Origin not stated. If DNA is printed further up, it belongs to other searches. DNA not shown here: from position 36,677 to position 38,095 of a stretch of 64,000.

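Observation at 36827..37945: Fungal-type heme-thiolate peroxygenase (PCP motif) in an intron-containing metazoan-like gene neighbourhood: candidate horizontally acquired gene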

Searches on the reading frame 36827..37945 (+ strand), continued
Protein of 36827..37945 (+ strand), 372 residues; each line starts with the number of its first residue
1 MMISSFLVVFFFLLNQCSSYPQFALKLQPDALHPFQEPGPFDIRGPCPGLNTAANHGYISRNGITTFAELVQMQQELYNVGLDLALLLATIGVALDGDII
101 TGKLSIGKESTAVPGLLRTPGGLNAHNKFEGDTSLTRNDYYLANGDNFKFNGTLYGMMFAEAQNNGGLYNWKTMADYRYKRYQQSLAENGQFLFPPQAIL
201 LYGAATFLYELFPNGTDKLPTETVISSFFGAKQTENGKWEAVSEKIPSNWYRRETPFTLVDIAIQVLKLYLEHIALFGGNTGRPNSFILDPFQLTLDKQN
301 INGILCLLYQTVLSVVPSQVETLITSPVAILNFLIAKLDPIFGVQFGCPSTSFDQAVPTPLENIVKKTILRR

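Call 13: find_encoding_contigs(protein=P0002, flank=10000, max_places=3)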
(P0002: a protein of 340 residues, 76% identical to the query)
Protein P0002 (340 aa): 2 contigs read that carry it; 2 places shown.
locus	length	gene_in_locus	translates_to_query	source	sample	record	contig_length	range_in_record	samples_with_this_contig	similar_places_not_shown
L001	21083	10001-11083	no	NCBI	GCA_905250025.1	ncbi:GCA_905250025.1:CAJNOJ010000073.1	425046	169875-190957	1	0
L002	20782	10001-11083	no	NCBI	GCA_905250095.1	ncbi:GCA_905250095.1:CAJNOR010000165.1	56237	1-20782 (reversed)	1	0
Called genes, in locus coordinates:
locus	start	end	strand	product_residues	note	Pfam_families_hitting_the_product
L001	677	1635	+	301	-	PF01926:MMR_HSR1 (weak), PF04548:AIG1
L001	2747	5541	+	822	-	PF25021:TEN_NHL (faint), PF01436:NHL (weak)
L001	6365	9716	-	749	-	-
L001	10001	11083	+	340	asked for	PF01328:Peroxidase_2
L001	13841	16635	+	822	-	PF25021:TEN_NHL (faint), PF01436:NHL (weak)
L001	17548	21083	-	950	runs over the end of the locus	PF00097:zf-C3HC4 (weak), PF13445:zf-RING_UBOX, PF13923:zf-C3HC4_2 (weak), PF15227:zf-C3HC4_4, PF22586:ANCHR-like_BBOX (faint), PF00643:zf-B_box (weak), PF27087:LRR_TMOD-LMOD, PF27087:LRR_TMOD-LMOD, +1 more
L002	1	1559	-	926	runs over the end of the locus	PF17794:Vault_2, PF01505:Vault, PF17794:Vault_2, PF01505:Vault, PF17796:Vault_4, PF17795:Vault_3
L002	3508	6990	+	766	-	PF07700:HNOB, PF07701:HNOBA, PF00211:Guanylate_cyc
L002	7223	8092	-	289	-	PF00685:Sulfotransfer_1, PF13469:Sulfotransfer_3 (weak)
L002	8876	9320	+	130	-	-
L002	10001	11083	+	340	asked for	PF01328:Peroxidase_2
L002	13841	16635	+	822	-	PF25021:TEN_NHL (faint), PF01436:NHL (weak)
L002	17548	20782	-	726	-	?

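Call 19: list_cluster_members(proteins=[P0003, P0007, P0009, P0012, P0013, P0022])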
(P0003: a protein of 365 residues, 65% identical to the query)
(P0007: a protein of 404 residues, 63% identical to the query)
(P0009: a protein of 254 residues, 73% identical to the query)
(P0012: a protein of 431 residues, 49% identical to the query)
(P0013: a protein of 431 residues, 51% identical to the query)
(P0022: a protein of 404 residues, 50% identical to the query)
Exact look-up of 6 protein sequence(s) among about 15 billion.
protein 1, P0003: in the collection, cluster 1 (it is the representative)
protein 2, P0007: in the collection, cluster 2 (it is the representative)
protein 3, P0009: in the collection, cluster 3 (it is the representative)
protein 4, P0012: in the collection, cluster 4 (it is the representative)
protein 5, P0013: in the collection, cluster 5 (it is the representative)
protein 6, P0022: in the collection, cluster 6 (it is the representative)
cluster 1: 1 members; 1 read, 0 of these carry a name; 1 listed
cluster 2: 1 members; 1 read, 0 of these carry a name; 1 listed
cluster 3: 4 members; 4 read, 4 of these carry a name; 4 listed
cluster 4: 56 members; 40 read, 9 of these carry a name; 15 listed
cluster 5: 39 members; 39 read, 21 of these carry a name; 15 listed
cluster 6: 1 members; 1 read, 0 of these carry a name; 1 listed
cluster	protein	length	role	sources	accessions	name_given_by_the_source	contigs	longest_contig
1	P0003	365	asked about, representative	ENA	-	-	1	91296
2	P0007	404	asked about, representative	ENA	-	-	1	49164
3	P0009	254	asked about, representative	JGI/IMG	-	hypothetical protein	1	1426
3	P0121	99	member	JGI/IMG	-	hypothetical protein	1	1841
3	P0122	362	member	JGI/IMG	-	hypothetical protein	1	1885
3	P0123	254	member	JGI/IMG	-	hypothetical protein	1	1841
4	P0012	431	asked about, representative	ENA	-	-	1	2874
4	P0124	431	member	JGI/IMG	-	hypothetical protein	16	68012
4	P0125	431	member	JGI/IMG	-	hypothetical protein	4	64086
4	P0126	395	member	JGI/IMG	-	hypothetical protein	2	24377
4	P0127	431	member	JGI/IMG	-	hypothetical protein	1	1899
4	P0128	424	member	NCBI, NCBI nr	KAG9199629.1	hypothetical protein G6514_008289 [Epicoccum nigrum]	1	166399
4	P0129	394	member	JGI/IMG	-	hypothetical protein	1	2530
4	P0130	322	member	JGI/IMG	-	hypothetical protein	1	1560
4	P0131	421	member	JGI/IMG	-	hypothetical protein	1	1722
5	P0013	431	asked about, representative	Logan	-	-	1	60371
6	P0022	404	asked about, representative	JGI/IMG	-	-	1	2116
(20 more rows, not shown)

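Call 24: find_encoding_contigs(protein=P0031, flank=8000, max_places=2)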
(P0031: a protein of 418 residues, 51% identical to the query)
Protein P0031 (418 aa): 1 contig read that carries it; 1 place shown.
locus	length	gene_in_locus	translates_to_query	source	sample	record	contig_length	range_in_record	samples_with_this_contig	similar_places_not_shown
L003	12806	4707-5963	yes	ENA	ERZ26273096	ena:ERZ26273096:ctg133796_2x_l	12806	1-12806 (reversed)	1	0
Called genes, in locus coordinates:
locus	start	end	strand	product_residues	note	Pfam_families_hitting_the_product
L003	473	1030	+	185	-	-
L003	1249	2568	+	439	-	-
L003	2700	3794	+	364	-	PF06011:TRP (weak)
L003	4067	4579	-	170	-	-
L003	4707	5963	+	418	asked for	PF01328:Peroxidase_2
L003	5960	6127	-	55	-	-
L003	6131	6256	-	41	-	-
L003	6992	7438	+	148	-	-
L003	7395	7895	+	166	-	-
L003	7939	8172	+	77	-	-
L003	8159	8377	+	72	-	-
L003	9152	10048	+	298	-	-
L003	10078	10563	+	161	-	-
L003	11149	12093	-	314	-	-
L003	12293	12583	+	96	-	-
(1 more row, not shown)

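Call 25: find_encoding_contigs(protein=P0003, flank=10000, max_places=2)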
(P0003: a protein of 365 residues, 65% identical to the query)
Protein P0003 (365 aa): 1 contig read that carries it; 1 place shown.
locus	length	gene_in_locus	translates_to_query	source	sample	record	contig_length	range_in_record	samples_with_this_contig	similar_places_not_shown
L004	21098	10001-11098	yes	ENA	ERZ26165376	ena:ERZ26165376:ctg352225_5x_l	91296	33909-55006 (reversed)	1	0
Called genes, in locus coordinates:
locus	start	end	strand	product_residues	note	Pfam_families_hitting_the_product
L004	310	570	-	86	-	-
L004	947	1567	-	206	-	-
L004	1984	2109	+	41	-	-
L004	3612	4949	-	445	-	PF01129:ART, PF02493:MORN (weak)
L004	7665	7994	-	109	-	PF12624:VPS13_N (weak)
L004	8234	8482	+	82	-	-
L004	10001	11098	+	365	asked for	PF01328:Peroxidase_2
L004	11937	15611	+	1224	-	-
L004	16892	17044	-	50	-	-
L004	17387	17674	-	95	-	-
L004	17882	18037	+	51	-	-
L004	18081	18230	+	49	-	-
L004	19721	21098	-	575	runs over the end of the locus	-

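Call 26: find_encoding_contigs(protein=P0007, flank=10000, max_places=2)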
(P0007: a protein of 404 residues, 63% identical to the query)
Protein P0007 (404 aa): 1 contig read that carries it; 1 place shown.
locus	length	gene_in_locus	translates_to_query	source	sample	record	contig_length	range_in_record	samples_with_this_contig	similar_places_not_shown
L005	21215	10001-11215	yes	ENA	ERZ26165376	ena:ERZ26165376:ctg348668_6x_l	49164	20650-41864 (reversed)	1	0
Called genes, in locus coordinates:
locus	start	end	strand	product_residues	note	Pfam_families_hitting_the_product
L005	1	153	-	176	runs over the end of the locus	-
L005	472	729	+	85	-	-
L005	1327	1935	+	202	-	-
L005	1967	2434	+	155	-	-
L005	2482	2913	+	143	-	PF05183:RdRP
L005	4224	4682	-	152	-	-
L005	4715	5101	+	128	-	-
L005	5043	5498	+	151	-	-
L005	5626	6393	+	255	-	-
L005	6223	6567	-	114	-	-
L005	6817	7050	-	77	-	-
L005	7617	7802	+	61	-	-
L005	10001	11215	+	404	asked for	PF01328:Peroxidase_2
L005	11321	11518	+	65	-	-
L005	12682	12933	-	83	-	-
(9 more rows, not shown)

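Call 43: search_protein_representatives(protein=window:36827-37942:+)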
Query: 372 residues. Proteins with E-value up to 0.001 (for the whole library): 1593; up to 1e-10: 549; up to 1e-30: 112. The best 150 are listed.
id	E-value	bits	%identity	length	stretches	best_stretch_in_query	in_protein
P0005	5.6e-151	519.5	65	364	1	8-353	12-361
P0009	1.2e-112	393.5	72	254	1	7-248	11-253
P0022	8.9e-94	331.3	52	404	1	25-349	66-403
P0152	1.3e-83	297.8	51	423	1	27-349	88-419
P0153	9.3e-82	291.8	50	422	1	29-350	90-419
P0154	1.1e-78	281.6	48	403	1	32-351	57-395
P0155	5.0e-75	269.6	81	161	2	247-357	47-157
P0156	3.2e-73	263.7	46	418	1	26-352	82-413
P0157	9.8e-69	248.9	49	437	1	28-287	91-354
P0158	6.6e-65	236.3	45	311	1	60-355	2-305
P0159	1.6e-62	228.5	59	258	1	36-218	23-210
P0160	1.4e-61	225.3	54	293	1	29-257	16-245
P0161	8.1e-61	222.9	42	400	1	39-360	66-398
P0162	4.9e-60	220.3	48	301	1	30-270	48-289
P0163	2.5e-58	214.7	60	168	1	157-315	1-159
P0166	1.2e-55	205.8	42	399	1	29-352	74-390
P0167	1.3e-55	205.7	37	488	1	24-361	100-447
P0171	2.0e-51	192.0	55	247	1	29-205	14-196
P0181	1.1e-45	173.1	61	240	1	29-183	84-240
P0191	5.2e-40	154.4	68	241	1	50-174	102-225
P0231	2.7e-34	135.6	64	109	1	32-133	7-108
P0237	2.0e-33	132.7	59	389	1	30-144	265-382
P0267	8.1e-30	120.8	48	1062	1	25-189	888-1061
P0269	9.7e-30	120.6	81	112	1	50-127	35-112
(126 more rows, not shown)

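Call 46: predict_structure(alignment_id=A1)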
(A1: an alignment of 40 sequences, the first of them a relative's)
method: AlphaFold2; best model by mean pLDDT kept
length: 372 residues; sequences in the alignment: 40
mean_pLDDT: 75.5   pTM: 0.76
mean pLDDT of the five models: 75.5, 75.1, 74.5, 73.1, 72.4
residues with pLDDT >= 90: 104; 70-90: 138; 50-70: 71; < 50: 59
segments of 3 or more residues with pLDDT < 50: 1-5, 13-25, 137-143, 145-148, 292-296, 319-323, 356-372
pLDDT, mean of each block of 10 residues (from residue 1): 49 44 50 89 84 93 91 94 93 83 77 61 65 54 49 85 93 92 81 80 91 86 91 91 88 90 91 83 58 52 76 65 62 86 81 51 48 42
secondary structure, 60 per line:
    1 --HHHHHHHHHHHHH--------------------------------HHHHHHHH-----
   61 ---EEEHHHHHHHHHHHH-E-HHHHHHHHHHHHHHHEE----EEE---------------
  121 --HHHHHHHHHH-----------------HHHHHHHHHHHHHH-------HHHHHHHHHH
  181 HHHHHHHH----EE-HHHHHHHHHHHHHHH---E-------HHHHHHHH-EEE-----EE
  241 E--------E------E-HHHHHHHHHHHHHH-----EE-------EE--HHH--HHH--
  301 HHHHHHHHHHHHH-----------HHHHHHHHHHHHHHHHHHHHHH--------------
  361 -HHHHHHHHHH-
elements in order: H3-15 H48-55 E64-66 H67-78 H82-96 E103-105 H123-132 H150-163 H171-188 H196-210 H222-229 E231-233 E239-241 H259-272 H301-313 H325-346 H362-371

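Call 50: fold_search(model_id=the predicted structure, library=pdb)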
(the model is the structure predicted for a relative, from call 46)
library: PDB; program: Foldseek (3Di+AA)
matches with E <= 10: 366; with E <= 0.001: 33
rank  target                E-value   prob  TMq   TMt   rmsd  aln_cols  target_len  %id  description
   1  9he6_A                5.5e-16  1.00  0.68  0.75   4.2       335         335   30  Unspecific peroxygenase from Psathyrella aberdarensis (PabUPO-II) (released 2025-02-26)
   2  5oxt_A                6.1e-16  1.00  0.69  0.77   4.0       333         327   32  DIRECT-EVOLUTIONED UNSPECIFIC PEROXYGENASE FROM AGROCYBE AEGERITA, IN COMPLEX WITH ACETATE (released 2019-04-17)
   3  2yp1_C                6.4e-16  1.00  0.69  0.78   5.0       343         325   31  Crystallization of a 45 kDa peroxygenase- peroxidase from the mushroom Agrocybe aegerita and structure determination b (released 2013-10-23)
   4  9rfy_A                9.4e-16  1.00  0.68  0.74   5.4       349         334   30  Unspecific peroxygenase from Psathyrella aberdarensis, Grogu variant (released 2026-04-01)
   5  9j1q                  9.9e-16  1.00  0.68  0.77   4.1       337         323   31  Structure of a mutant (PaDa-I) unspecific peroxygenase from Agrocybe aegerita (released 2025-08-13)
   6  7pn4                  1.3e-15  1.00  0.68  0.77   5.7       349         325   31  Evolved unspecific peroxygenase with A77L mutation in complex with naphthalene (released 2023-01-25)
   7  9j1x                  1.5e-15  1.00  0.68  0.76   4.1       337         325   31  Structure of mutant evolved from PaDa-I, unspecific peroxygenase from Agrocybe aegerita (released 2025-08-13)
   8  6ekw                  2.2e-15  1.00  0.68  0.77   4.2       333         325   32  Direct-evolutioned unspecific peroxygenase from Agrocybe aegerita, in complex with naphthalene (released 2018-12-12)
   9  2yp1_A                2.8e-15  1.00  0.68  0.77   4.2       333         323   31  Crystallization of a 45 kDa peroxygenase- peroxidase from the mushroom Agrocybe aegerita and structure determination b (released 2013-10-23)
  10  9jlh                  3.5e-15  1.00  0.67  0.76   4.2       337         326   31  STRUCTURE OF MUTANT3 OF UNSPECIFIC PEROXYGENASE FROM AGROCYBE AEGERITA (released 2025-09-24)
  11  5oy1                  3.6e-15  1.00  0.67  0.75   4.2       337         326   31  Direct-evolutioned unspecific peroxygenase from Agrocybe aegerita, in complex with DMSO (released 2018-10-10)
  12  6ekx                  5.6e-15  1.00  0.69  0.78   4.1       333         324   32  Direct-evolutioned unspecific peroxygenase from Agrocybe aegerita, in complex with 1-naphthol (I) (released 2018-12-12)
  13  2yor_A                8.2e-15  1.00  0.68  0.77   5.1       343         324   31  Crystallization of a 45 kDa peroxygenase- peroxidase from the mushroom Agrocybe aegerita and structure determination b (released 2013-10-23)
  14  2yor_B                8.7e-15  1.00  0.66  0.75   4.5       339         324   31  Crystallization of a 45 kDa peroxygenase- peroxidase from the mushroom Agrocybe aegerita and structure determination b (released 2013-10-23)
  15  7zcl_B                1.0e-08  1.00  0.53  0.84   3.2       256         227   25  Unspecific peroxygenase from Collariella virescens (released 2022-05-18)
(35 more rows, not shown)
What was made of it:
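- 36827..37945 (+): Single-exon coding sequence (372 aa plus TAA) of the long-UPO-like heme-thiolate protein, equal to A. vaga I4U23_015590. AF2 model matches AaeUPO and PabUPO-II with TM 0.68-0.78 (calls 46, 50).
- On Heme-thiolate peroxidase superfamily (Pfam PF01328 Peroxidase_2): Foldseek top 33 PDB hits are all UPO or CPO; TM 0.68-0.78 to long UPOs (calls 46, 50).
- The AF2 model (pLDDT 75.5, pTM 0.76; call 46) matches PabUPO-II and AaeUPO at TM 0.68-0.78, probability 1.0 (call 50).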

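Call 51: list_cluster_members(proteins=[P0152, P0153, P0154, P0156, P0157, P0161, P0166, P0167, P0063, P0155])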
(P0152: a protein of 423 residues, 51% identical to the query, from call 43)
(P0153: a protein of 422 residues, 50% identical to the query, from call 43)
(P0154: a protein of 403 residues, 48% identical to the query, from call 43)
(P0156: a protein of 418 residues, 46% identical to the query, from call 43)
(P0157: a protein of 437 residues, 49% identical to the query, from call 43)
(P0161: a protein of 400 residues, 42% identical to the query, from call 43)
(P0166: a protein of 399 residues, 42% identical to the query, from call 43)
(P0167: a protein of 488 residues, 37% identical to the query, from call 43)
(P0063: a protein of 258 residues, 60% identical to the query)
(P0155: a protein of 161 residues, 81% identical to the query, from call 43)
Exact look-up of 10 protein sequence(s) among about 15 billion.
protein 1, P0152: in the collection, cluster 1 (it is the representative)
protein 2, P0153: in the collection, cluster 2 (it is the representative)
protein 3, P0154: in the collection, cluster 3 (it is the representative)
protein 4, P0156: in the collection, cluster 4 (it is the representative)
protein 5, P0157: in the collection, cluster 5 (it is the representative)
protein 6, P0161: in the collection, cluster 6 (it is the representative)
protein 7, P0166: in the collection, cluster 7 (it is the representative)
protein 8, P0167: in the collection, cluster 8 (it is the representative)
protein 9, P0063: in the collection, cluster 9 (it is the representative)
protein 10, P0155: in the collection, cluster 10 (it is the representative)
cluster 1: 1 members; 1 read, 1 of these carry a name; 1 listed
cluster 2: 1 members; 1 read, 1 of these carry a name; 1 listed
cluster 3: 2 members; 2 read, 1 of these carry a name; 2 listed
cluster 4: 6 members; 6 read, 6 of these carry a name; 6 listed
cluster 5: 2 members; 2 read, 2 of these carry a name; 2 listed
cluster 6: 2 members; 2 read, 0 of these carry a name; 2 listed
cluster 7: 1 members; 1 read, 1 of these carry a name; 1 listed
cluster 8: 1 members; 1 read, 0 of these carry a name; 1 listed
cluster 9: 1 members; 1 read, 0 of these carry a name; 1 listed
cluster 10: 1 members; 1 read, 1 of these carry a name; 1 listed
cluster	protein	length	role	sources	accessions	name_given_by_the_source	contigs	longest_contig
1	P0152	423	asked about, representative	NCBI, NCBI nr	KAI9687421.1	MAG: hypothetical protein M1820_010445 [Bogoriella megaspora]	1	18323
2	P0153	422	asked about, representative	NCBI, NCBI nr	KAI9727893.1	MAG: hypothetical protein M1828_005298 [Chrysothrix sp. TS-e1954]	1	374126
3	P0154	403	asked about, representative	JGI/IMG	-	-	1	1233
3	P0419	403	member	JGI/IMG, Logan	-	hypothetical protein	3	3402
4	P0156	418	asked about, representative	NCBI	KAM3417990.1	hypothetical protein BST61_g6201 [Cercospora zeina]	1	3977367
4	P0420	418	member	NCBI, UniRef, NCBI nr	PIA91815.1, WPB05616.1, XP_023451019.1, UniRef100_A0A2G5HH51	Aromatic peroxygenase [Cercospora beticola] | Aromatic peroxygenase n=1 Tax=Cercospora beticola TaxID=122368 RepID=A0A2G5HH51_CERBT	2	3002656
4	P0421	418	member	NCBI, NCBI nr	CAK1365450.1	unnamed protein product [Cercospora beticola]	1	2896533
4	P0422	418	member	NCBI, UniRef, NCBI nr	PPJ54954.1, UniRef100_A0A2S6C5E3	hypothetical protein CBER1_08975 [Cercospora berteroae] | Heme haloperoxidase family profile domain-containing protein n=1 Tax=Cercospora berteroae ...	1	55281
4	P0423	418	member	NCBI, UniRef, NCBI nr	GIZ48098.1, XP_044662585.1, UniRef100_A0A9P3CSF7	hypothetical protein CKM354_001117100 [Cercospora kikuchii] | Heme haloperoxidase family profile domain-containing protein n=1 Tax=Cercospora kikuchii ... | uncharacterized protein CKM354_001117100 [Cercospora kikuchii]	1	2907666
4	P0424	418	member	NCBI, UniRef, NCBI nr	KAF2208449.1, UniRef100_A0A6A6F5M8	hypothetical protein CERZMDRAFT_70955 [Cercospora zeae-maydis SCOH1-5] | Heme haloperoxidase family profile domain-containing protein n=1 Tax=Cercospora ...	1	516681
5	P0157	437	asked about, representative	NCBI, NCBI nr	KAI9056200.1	hypothetical protein LZ554_001128 [Drepanopeziza brunnea f. sp. 'monogermtubi']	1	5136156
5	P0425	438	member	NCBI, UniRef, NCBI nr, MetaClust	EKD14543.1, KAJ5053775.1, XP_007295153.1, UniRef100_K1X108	uncharacterized protein L3040_000066 [Drepanopeziza brunnea f. sp. 'multigermtubi'] | Oxidase n=1 Tax=Marssonina brunnea f. sp. multigermtubi (strain MB_m1) TaxID=1072389 ... | oxidase [Drepanopeziza brunnea f. sp. 'multigermtubi' MB_m1]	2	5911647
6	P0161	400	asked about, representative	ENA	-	-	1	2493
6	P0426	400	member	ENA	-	-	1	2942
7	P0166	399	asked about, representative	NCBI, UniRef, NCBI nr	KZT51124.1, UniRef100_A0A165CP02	Cloroperoxidase [Calocera cornea HHB12733] | Cloroperoxidase n=1 Tax=Calocera cornea HHB12733 TaxID=1353952 RepID=A0A165CP02_9BASI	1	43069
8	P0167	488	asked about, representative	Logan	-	-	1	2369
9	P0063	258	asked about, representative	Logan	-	-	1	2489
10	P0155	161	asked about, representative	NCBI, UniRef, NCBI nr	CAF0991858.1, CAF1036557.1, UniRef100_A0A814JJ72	unnamed protein product [Adineta ricciae] | Uncharacterized protein n=1 Tax=Adineta ricciae TaxID=249248 RepID=A0A814JJ72_ADIRI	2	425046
